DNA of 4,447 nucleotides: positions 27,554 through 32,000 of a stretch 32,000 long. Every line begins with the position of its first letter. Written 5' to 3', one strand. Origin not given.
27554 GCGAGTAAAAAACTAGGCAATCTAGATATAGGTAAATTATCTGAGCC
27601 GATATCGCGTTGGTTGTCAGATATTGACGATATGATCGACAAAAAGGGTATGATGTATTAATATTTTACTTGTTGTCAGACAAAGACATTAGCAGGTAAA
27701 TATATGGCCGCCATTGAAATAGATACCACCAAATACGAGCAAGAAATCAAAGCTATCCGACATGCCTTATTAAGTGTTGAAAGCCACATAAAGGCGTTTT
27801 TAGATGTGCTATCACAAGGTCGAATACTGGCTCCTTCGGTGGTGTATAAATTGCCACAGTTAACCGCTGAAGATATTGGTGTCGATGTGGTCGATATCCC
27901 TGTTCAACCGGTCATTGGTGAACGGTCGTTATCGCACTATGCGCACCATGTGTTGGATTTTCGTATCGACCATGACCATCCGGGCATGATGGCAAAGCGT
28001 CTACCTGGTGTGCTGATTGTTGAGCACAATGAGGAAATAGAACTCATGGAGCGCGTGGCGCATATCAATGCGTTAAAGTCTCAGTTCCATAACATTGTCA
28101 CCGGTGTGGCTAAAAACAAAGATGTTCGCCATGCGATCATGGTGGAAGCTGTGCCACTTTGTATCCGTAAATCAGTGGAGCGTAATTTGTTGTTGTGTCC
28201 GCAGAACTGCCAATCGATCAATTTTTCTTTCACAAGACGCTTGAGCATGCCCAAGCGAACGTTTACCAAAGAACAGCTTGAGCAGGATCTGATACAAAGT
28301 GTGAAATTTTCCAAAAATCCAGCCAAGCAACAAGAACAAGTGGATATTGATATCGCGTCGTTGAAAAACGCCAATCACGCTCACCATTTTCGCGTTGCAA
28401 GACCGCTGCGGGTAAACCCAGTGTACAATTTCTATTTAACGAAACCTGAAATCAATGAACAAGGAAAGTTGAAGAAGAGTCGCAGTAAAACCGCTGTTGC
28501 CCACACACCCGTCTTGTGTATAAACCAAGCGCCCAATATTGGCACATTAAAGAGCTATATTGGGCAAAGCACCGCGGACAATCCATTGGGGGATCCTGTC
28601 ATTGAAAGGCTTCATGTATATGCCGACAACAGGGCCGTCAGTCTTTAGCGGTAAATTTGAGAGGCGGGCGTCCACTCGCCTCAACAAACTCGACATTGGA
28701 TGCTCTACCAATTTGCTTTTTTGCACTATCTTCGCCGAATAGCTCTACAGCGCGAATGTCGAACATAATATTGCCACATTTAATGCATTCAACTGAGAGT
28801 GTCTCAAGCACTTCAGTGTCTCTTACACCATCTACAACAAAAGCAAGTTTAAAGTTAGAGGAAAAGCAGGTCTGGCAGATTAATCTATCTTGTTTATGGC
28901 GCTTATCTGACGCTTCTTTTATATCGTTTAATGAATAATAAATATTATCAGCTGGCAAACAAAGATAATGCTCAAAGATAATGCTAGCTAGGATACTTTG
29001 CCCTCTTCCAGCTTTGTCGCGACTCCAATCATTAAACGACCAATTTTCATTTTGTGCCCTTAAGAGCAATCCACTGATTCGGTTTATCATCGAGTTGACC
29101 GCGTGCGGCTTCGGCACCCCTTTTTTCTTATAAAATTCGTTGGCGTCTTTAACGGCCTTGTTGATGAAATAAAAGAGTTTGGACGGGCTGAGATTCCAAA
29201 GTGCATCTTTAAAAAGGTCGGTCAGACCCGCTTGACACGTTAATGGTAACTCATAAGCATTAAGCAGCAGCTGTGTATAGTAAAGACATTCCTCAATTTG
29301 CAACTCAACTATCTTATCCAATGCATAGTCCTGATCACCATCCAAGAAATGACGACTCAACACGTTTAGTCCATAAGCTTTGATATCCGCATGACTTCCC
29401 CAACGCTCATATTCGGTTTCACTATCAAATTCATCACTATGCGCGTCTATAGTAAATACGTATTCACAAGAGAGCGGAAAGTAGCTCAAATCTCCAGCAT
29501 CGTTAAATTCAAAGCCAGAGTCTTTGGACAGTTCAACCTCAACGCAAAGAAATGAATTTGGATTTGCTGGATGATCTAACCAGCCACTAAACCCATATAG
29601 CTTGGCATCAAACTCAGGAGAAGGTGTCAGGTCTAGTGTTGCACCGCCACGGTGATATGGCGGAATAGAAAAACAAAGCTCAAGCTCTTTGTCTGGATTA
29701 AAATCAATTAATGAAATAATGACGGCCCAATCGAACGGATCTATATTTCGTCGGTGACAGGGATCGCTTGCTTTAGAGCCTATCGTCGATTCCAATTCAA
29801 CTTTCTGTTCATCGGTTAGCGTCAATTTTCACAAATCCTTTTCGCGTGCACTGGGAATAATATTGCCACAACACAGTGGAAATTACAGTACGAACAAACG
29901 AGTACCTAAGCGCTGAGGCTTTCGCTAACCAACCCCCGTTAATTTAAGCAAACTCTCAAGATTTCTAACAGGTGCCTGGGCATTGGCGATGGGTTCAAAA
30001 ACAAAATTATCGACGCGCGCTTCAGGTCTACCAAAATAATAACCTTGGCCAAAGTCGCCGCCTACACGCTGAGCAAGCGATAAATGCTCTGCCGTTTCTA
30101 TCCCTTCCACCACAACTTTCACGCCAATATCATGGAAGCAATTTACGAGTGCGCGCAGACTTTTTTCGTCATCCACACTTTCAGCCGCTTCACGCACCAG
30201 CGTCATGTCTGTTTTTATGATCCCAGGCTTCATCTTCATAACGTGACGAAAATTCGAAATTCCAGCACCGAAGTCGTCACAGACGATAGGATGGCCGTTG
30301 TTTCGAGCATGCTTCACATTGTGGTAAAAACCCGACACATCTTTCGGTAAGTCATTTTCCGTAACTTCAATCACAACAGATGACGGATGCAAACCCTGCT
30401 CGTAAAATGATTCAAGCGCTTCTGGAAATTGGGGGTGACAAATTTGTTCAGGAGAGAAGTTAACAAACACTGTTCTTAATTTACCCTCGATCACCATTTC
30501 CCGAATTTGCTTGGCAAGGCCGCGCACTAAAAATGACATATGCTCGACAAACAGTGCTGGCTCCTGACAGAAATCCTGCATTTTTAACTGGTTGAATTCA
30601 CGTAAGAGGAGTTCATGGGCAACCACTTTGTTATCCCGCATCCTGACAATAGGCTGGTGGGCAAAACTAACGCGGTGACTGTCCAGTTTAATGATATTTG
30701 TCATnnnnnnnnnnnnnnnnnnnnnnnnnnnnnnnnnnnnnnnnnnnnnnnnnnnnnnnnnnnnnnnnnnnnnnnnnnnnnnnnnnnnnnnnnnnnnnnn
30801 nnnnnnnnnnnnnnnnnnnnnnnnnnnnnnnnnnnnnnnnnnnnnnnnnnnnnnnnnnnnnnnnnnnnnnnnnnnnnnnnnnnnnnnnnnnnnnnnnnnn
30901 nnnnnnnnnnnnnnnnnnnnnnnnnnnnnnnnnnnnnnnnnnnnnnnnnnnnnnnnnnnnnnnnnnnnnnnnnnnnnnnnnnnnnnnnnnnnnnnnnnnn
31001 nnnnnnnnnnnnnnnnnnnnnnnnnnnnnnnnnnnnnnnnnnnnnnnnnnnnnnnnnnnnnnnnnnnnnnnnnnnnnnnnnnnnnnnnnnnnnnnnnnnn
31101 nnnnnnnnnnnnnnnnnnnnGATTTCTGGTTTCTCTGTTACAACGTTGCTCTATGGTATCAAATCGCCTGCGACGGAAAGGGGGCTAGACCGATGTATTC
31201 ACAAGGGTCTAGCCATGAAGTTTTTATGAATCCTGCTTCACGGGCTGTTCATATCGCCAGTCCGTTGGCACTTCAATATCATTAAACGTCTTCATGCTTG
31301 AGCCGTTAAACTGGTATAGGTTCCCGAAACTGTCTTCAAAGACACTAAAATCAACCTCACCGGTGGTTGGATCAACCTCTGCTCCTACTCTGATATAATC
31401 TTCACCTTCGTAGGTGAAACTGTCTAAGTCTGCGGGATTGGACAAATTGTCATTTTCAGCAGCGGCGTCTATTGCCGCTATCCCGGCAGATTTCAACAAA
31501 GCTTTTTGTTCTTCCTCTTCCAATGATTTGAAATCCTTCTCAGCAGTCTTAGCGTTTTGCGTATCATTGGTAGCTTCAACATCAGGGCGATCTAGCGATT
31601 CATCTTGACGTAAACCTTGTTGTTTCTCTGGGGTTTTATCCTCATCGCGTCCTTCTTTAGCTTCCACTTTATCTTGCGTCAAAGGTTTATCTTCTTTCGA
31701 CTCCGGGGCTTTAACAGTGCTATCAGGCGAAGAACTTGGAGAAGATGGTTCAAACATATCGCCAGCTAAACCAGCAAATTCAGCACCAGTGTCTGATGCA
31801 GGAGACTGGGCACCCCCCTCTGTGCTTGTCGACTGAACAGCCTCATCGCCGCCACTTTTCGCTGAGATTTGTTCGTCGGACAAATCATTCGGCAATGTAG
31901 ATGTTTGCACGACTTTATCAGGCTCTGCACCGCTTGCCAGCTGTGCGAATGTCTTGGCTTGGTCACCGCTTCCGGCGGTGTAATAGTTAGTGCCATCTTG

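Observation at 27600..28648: Tus homologue with a Ter-like operator in its own promoter marks a replication terminus with a non-E. coli Ter motif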

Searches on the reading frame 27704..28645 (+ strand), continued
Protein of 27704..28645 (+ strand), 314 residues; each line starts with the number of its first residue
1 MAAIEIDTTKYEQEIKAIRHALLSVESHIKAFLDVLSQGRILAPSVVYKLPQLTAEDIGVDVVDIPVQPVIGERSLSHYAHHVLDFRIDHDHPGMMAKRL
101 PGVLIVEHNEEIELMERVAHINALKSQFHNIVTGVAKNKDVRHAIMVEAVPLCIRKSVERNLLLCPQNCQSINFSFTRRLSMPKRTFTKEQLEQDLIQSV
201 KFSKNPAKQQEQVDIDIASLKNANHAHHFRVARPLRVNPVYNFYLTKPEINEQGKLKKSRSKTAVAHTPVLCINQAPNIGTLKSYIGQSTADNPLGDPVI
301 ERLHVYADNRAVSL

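Call 72: search_solved_structures(query=A1, max_evalue=0.001, show_alignments=2)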
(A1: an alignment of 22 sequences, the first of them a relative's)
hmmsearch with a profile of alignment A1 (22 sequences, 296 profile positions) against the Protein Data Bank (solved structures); distinct sequences matched with E-value up to 0.001: 3.
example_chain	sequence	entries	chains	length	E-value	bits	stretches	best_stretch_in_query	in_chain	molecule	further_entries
4xr0_A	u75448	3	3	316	7e-50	172.9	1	4-293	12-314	DNA replication terminus site-binding protein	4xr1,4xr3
4xr2_A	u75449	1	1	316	7.1e-50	172.9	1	4-293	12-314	DNA replication terminus site-binding protein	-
1ecr_A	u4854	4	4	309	7.1e-50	172.9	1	4-293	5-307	PROTEIN (REPLICATION-TERMINATOR PROTEIN) | DNA replication terminus site-binding protein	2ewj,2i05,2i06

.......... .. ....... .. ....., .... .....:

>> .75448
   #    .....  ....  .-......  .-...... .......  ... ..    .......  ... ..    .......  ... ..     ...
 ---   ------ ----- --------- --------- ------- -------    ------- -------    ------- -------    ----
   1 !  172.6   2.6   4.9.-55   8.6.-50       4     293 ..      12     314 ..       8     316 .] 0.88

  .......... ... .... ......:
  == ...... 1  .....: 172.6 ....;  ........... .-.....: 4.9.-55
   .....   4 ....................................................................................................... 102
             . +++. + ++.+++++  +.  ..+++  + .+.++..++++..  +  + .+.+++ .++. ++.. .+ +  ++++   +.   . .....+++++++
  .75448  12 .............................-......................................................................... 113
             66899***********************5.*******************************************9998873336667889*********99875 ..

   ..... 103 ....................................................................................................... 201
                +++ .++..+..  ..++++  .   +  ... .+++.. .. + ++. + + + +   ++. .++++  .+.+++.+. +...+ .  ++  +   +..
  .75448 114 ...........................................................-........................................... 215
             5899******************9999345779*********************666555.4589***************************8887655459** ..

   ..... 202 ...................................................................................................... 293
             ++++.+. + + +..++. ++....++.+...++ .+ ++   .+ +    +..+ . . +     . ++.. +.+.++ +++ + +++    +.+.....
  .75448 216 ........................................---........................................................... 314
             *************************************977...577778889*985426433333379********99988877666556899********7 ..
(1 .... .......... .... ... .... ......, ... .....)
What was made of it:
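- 27704..28648 (+): tus: a Tus-family terminus-site-binding protein, 314 aa, from a very divergent lineage. The clade profile matches 1ECR at E 7e-50 (call 72).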

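Call 81: predict_structure(alignment_id=A1)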
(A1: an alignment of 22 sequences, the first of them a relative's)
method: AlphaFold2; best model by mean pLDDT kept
length: 314 residues; sequences in the alignment: 22
mean_pLDDT: 90.3   pTM: 0.83
mean pLDDT of the five models: 90.3, 88.8, 88.2, 88.2, 86.4
residues with pLDDT >= 90: 220; 70-90: 74; 50-70: 17; < 50: 3
segments of 3 or more residues with pLDDT < 50: none
pLDDT, mean of each block of 10 residues (from residue 1): 73 97 98 98 98 82 92 97 91 77 98 98 98 94 94 93 96 91 80 94 91 95 89 86 93 86 95 98 85 75 86 49
secondary structure, 60 per line:
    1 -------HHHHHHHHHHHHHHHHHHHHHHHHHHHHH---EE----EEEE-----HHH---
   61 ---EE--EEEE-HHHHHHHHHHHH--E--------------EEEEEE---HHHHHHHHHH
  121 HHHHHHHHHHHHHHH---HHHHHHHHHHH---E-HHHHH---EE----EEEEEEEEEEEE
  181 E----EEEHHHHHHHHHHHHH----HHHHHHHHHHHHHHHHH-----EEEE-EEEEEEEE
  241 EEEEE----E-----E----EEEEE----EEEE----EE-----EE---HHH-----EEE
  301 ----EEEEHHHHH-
elements in order: H8-36 E46-49 E68-71 H73-84 E102-107 H111-135 H139-149 H155-159 E169-181 E186-188 H189-201 H206-222 E228-231 E233-245 E261-265 E270-273 E298-300 E305-308 H309-313

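Call 84: fold_search(model_id=the predicted structure, library=pdb)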
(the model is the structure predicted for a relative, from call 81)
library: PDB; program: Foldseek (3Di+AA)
matches with E <= 10: 88; with E <= 0.001: 4
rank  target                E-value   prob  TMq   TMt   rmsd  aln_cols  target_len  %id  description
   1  4xr1_A                5.5e-22  1.00  0.72  0.74   5.1       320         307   20  Escherichia Coli Replication Terminator Protein (Tus) Complexed With DNA- AG/AT mismatch. (released 2015-08-26)
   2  4xr2_A                8.8e-22  1.00  0.72  0.74   5.1       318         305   20  Escherichia Coli Replication Terminator Protein (Tus) H114A mutant Complexed With DNA- TerA lock. (released 2015-08-26)
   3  1ecr_A                3.0e-21  1.00  0.72  0.74   5.0       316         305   20  ESCHERICHIA COLI REPLICATION TERMINATOR PROTEIN (TUS) COMPLEXED WITH DNA (released 1997-09-05)
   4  4xr0_A                5.5e-20  1.00  0.72  0.73   4.8       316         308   20  Escherichia Coli Replication Terminator Protein (Tus) Complexed With DNA- G/T mismatch. (released 2015-08-26)
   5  5xda_B                5.6e-01  0.04  0.10  0.06  18.7       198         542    9  Structural basis for Ufm1 recognition by UfSP (released 2018-02-28)
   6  9lbz_A                1.3e+00  0.02  0.12  0.07  23.9       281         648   12  unique-vertex of mature phage N4 (released 2025-04-16)
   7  9lbz_I                1.3e+00  0.02  0.11  0.07  23.9       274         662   13  unique-vertex of mature phage N4 (released 2025-04-16)
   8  7m32_A                1.3e+00  0.08  0.08  0.03   9.2        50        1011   16  Dihydropyrimidine Dehydrogenase (DPD) C671A Mutant Soaked with Uracil and NADPH Anaerobically (released 2021-06-09)
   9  8f6n_C                1.4e+00  0.10  0.08  0.03   6.8        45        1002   18  Dihydropyrimidine Dehydrogenase (DPD) C671S Mutant Soaked with Thymine Quasi-Anaerobically (released 2023-02-01)
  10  8ew8                  1.6e+00  0.12  0.13  0.17  13.2        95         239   10  Crystal structure of Saccharomyces cerevisiae Altered Inheritance rate of Mitochondria protein 18 (AIM18p) R123A mutant (released 2023-03-22)
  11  5xda_F                1.6e+00  0.01  0.07  0.06  20.4       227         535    9  Structural basis for Ufm1 recognition by UfSP (released 2018-02-28)
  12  7m32_B                1.8e+00  0.07  0.08  0.03   9.1        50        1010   16  Dihydropyrimidine Dehydrogenase (DPD) C671A Mutant Soaked with Uracil and NADPH Anaerobically (released 2021-06-09)
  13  8f61_B                1.8e+00  0.06  0.08  0.03   9.1        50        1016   16  Dihydropyrimidine Dehydrogenase (DPD) C671S Mutant Soaked with Dihydrothymine Quasi-Anaerobically (released 2023-02-01)
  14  8f6n_D                1.9e+00  0.08  0.08  0.03   6.2        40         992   18  Dihydropyrimidine Dehydrogenase (DPD) C671S Mutant Soaked with Thymine Quasi-Anaerobically (released 2023-02-01)
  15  8f5w_D                1.9e+00  0.06  0.08  0.03   9.1        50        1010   16  Dihydropyrimidine Dehydrogenase (DPD) C671S Mutant Soaked with Dihydrothymine and NADPH Quasi-Anaerobically (released 2023-02-01)
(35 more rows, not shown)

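Call 88: get_annotated_region(hit=H4, flank=4000)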
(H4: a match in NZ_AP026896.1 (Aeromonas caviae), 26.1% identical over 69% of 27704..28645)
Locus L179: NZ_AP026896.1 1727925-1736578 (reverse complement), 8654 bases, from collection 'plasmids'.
description: Aeromonas caviae strain KAM479 plasmid pKAM479_3, complete sequence
organism: Aeromonas caviae (NCBI taxid 648)
taxonomy: Bacteria; Pseudomonadota; Gammaproteobacteria; Aeromonadales; Aeromonadaceae; Aeromonas; Aeromonas caviae
host: -; source: Microbe; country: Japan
typing (MOB-suite, as given by PLSDB): non-mobilizable
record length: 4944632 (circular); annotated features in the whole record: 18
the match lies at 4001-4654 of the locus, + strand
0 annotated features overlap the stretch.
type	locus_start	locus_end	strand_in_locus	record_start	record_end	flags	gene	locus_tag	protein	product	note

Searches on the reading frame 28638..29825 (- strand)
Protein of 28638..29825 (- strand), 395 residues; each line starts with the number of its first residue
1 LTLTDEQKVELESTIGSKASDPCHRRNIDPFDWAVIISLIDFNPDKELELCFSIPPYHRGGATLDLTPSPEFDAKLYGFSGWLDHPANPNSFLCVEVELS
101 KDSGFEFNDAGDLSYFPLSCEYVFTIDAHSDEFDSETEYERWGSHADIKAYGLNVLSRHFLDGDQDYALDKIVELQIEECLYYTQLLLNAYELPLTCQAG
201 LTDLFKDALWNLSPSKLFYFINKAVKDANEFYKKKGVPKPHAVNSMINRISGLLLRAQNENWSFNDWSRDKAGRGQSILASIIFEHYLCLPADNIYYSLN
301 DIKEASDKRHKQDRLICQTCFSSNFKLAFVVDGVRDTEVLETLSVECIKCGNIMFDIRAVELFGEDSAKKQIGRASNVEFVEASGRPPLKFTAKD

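Call 20: search_protein_families(library=pfam, proteins=[window:28638-29825:-], max_evalue=0.001)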
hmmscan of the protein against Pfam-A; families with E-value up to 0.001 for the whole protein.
window:28638-29825:- (395 aa): 0 families

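Call 75: search_protein_families(library=ncbifam, proteins=[window:28638-29825:-], max_evalue=0.001)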
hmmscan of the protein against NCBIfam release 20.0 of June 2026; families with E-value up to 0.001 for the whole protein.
window:28638-29825:- (395 aa): 0 families

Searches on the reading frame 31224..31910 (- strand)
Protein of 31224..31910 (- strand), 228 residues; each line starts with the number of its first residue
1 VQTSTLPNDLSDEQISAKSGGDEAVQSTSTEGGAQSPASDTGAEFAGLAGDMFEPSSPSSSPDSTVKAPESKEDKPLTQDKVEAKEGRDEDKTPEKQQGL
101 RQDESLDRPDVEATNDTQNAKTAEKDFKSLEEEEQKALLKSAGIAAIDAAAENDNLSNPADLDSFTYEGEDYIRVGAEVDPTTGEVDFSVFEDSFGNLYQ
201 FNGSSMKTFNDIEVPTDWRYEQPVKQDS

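Call 20: search_protein_families(library=pfam, proteins=[window:31224-31910:-], max_evalue=0.001)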
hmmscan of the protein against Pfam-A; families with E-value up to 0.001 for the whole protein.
window:31224-31910:- (228 aa): 0 families

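Call 50: find_encoding_contigs(protein=window:31224-31910:-, flank=10000, max_places=3)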
Protein window:31224-31910:- (228 aa): no gene with exactly this product is on record in the collection.

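Call 75: search_protein_families(library=ncbifam, proteins=[window:31224-31910:-], max_evalue=0.001)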
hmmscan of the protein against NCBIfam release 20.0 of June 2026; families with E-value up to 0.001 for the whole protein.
window:31224-31910:- (228 aa): 0 families
